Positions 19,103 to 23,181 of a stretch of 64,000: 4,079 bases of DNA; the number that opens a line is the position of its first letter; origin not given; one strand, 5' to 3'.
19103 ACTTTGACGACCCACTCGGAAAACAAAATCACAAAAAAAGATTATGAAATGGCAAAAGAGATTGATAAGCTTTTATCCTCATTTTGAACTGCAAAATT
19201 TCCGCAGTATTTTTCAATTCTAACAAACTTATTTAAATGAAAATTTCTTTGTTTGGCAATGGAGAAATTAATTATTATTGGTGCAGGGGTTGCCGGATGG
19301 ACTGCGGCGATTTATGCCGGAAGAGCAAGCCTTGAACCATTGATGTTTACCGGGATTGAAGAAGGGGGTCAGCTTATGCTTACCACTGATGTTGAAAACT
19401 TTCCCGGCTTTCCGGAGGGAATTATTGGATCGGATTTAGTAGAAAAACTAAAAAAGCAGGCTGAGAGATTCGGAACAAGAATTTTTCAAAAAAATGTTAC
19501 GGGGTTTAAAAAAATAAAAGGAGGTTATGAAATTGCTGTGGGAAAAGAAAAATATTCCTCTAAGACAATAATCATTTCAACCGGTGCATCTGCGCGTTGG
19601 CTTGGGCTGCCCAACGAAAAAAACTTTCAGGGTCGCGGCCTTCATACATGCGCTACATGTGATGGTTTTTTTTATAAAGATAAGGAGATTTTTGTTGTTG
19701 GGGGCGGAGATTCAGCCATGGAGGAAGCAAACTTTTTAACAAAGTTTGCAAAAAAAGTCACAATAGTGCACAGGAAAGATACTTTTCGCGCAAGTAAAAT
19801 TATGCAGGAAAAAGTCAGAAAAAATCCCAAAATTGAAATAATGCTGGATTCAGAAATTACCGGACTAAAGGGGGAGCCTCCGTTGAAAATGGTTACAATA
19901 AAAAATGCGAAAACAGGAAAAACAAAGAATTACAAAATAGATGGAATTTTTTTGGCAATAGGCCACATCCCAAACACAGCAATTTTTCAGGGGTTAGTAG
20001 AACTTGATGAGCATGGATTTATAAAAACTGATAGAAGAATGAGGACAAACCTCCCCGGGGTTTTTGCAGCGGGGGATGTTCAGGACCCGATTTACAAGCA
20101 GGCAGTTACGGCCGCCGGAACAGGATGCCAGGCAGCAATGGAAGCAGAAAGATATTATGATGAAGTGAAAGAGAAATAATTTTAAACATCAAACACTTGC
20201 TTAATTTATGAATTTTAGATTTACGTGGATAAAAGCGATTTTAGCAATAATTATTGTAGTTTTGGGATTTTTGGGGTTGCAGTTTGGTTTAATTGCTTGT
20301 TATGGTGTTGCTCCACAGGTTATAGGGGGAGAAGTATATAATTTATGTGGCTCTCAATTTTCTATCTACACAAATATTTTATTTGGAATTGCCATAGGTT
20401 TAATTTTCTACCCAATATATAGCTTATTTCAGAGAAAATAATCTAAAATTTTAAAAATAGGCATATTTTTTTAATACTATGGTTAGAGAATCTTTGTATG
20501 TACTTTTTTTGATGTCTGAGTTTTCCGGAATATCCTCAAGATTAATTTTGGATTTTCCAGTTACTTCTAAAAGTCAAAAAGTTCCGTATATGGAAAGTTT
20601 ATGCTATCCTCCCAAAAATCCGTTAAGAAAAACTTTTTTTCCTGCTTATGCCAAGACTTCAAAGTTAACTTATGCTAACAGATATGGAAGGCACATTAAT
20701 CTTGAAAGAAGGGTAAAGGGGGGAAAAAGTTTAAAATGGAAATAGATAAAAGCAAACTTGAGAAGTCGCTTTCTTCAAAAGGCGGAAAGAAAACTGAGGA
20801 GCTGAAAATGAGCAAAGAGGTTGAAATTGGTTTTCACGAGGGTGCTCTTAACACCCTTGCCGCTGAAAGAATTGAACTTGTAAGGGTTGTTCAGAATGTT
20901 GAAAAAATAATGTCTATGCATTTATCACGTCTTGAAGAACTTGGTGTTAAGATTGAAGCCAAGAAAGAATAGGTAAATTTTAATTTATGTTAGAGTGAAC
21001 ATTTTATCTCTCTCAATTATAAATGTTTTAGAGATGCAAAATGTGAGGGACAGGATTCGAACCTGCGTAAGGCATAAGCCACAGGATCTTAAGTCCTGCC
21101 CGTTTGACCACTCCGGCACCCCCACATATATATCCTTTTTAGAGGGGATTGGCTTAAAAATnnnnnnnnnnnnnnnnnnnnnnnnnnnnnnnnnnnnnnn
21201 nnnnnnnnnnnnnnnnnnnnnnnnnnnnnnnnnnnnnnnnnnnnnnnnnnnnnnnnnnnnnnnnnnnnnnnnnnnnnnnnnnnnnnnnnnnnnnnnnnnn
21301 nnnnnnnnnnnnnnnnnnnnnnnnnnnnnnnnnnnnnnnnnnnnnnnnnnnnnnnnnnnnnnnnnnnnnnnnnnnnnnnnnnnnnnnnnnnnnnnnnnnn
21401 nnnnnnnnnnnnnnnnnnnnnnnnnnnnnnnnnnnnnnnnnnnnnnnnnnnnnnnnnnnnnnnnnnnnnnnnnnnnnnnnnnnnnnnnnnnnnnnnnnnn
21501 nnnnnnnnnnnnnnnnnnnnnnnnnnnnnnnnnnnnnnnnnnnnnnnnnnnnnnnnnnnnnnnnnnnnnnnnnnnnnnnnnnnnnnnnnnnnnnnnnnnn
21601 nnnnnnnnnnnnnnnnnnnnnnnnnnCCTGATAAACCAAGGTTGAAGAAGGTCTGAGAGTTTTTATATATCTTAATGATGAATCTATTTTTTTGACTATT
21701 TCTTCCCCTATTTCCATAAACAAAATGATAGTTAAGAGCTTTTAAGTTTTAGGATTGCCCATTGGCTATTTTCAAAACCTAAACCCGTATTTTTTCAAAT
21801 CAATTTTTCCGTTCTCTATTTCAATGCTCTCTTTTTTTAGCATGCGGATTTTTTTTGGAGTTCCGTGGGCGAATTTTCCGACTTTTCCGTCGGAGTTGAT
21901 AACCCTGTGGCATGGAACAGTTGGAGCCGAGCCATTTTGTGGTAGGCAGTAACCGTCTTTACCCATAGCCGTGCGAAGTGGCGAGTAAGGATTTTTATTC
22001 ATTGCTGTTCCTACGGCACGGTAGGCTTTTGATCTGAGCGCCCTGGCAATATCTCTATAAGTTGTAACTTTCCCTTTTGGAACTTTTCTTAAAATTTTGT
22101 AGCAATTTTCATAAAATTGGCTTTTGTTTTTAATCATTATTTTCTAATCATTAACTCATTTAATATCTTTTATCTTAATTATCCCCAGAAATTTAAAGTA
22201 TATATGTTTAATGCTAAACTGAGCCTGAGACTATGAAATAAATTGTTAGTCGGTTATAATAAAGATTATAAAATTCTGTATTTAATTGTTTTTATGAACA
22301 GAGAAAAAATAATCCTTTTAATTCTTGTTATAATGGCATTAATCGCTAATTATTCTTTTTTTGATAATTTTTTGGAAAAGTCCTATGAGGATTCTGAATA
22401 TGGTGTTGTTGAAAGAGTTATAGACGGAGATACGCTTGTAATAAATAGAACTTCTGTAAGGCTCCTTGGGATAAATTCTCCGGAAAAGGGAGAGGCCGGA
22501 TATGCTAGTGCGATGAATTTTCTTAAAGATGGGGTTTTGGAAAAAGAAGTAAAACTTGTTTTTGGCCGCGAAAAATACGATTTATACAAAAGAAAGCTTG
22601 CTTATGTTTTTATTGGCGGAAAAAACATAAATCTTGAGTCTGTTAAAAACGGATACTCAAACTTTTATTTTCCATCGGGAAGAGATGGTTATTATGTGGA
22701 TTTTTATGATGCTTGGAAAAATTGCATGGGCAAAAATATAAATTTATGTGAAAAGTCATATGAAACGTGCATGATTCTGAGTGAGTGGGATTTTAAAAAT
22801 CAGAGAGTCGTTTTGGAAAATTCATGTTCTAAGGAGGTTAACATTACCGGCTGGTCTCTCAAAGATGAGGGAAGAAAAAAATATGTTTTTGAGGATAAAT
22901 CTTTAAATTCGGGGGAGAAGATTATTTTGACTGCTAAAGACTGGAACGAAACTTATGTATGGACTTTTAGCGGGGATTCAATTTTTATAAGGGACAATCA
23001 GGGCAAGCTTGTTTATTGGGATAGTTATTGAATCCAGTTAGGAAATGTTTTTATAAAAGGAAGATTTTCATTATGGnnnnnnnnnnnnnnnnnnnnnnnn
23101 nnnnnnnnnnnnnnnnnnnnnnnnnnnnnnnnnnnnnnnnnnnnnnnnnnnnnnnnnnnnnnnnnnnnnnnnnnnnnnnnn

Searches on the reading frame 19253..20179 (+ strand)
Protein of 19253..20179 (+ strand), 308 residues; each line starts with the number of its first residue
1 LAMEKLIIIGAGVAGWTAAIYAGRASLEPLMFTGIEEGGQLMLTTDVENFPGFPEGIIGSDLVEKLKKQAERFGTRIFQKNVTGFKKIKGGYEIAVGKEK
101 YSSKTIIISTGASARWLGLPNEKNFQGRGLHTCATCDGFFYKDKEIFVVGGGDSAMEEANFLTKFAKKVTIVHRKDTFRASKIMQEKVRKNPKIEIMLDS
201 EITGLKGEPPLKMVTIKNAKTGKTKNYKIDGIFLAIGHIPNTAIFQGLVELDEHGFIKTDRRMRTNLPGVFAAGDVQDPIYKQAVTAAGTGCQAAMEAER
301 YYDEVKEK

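Call 12: search_protein_families(library=pfam, proteins=[window:19253-20179:+], max_evalue=0.001)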
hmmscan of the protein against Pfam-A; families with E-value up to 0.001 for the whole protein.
window:19253-20179:+ (308 aa): 7 families
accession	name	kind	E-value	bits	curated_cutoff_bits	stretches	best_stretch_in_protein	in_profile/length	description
PF07992.20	Pyr_redox_2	-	3.8e-55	187.8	26.1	1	5-291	2-291/291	Pyridine nucleotide-disulphide oxidoreductase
PF13738.12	Pyr_redox_3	-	1.2e-20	74.4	30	1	61-274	82-305/305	Pyridine nucleotide-disulphide oxidoreductase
PF00070.33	Pyr_redox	-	4.4e-18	66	22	1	146-210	2-71/82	Pyridine nucleotide-disulphide oxidoreductase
PF01266.30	DAO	-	6.1e-06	26.4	27.9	0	61-118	150-209/353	FAD dependent oxidoreductase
PF03486.20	HI0933_like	-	1e-05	25.6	50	0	53-113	102-165/244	HI0933-like protein Rossmann domain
PF13434.12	Lys_Orn_oxgnase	-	5.9e-05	22.8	21.3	0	92-179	132-226/339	L-lysine 6-monooxygenase/L-ornithine 5-monooxygenase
PF00743.25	FMO-like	-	0.00034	19.6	22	0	120-186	160-226/532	Flavin-binding monooxygenase-like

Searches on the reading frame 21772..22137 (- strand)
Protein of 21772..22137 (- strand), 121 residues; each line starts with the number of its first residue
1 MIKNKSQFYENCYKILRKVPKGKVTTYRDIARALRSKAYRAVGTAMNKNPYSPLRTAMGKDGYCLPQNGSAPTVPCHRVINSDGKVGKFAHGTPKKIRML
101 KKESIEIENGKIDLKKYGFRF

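Call 13: search_protein_families(library=pfam, proteins=[window:21772-22137:-], max_evalue=0.001)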
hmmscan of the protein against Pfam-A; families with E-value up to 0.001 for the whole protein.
window:21772-22137:- (121 aa): 1 family
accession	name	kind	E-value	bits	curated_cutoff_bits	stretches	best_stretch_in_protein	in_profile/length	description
PF01035.26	DNA_binding_1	-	1e-25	89.8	27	1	7-104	1-80/81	6-O-methylguanine DNA methyltransferase, DNA binding domain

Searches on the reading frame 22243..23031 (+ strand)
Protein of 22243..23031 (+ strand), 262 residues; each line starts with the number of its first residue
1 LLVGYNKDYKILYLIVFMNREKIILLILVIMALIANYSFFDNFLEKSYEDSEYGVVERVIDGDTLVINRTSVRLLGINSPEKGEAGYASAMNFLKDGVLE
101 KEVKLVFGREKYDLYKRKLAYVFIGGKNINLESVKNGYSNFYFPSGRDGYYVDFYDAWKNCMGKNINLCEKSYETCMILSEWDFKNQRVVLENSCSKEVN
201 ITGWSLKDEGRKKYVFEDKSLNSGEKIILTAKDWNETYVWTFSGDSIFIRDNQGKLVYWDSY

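Call 13: search_protein_families(library=pfam, proteins=[window:22243-23031:+], max_evalue=0.001)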
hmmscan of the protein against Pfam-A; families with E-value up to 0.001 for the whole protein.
window:22243-23031:+ (262 aa): 2 families
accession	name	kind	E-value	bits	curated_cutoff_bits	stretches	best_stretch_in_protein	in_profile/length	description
PF00932.25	LTD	-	6.4e-11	43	34.3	1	187-259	23-104/109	Lamin Tail Domain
PF00565.23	SNase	-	1.4e-09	38.8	21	1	72-158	2-94/107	Staphylococcal nuclease homologue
